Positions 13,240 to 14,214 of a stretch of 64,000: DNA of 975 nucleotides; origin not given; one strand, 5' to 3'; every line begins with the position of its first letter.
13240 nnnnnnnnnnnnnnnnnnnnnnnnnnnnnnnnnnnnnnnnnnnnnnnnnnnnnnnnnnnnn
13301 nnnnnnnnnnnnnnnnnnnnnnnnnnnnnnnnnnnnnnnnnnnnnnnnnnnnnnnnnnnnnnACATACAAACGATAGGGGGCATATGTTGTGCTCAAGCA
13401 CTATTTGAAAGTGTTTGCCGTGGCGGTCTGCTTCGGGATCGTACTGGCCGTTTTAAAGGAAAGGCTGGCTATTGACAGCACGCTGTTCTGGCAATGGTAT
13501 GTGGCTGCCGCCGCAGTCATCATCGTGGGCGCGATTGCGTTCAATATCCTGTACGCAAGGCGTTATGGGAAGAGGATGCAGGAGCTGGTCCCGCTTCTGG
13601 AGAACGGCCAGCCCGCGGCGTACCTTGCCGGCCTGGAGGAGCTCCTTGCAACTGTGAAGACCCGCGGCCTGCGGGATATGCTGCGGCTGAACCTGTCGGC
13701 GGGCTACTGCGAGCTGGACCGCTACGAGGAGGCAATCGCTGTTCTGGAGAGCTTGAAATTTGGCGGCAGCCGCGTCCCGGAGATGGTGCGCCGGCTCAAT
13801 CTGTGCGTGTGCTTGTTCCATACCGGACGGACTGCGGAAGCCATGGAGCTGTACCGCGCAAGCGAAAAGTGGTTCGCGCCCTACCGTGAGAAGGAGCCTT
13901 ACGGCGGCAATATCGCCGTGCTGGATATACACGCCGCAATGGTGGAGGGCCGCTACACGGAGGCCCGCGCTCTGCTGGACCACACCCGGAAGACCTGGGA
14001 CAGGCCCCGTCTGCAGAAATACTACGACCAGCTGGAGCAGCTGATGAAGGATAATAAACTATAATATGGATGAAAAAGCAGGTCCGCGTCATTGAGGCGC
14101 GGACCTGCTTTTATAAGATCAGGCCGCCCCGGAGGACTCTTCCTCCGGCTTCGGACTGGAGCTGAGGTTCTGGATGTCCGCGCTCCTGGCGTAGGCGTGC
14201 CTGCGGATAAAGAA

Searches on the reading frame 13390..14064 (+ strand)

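Call 6: search_protein_families(library=pfam, proteins=[window:13390-14064:+], max_evalue=0.01)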
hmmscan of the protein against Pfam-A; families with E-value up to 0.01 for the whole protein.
window:13390-14064:+ (224 aa): 9 families
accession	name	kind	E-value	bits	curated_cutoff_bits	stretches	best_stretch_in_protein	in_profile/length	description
PF14559.12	TPR_19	-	4.6e-06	27.3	25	0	135-157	28-50/68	Tetratricopeptide repeat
PF13424.12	TPR_12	-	3e-05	24.6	30.1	0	100-120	7-27/77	Tetratricopeptide repeat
PF07719.23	TPR_2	-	0.0001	22.6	27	0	137-157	6-26/34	Tetratricopeptide repeat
PF13374.12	TPR_10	-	0.00017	22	27.5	0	100-120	6-26/42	Tetratricopeptide repeat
PF07721.20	TPR_4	-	0.00026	21.7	27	0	135-156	4-25/26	Tetratricopeptide repeat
PF13432.12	TPR_16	-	0.00039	21.2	32.7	0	136-158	35-57/65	Tetratricopeptide repeat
PF03704.23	BTAD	-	0.0035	18.2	22.1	0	138-158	102-122/146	Bacterial transcriptional activator domain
PF12895.13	ANAPC3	-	0.0056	17.4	27.2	0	138-158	29-49/82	Anaphase-promoting complex, cyclosome, subunit 3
PF01535.26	PPR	-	0.0064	17.1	25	0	104-123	8-27/31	PPR repeat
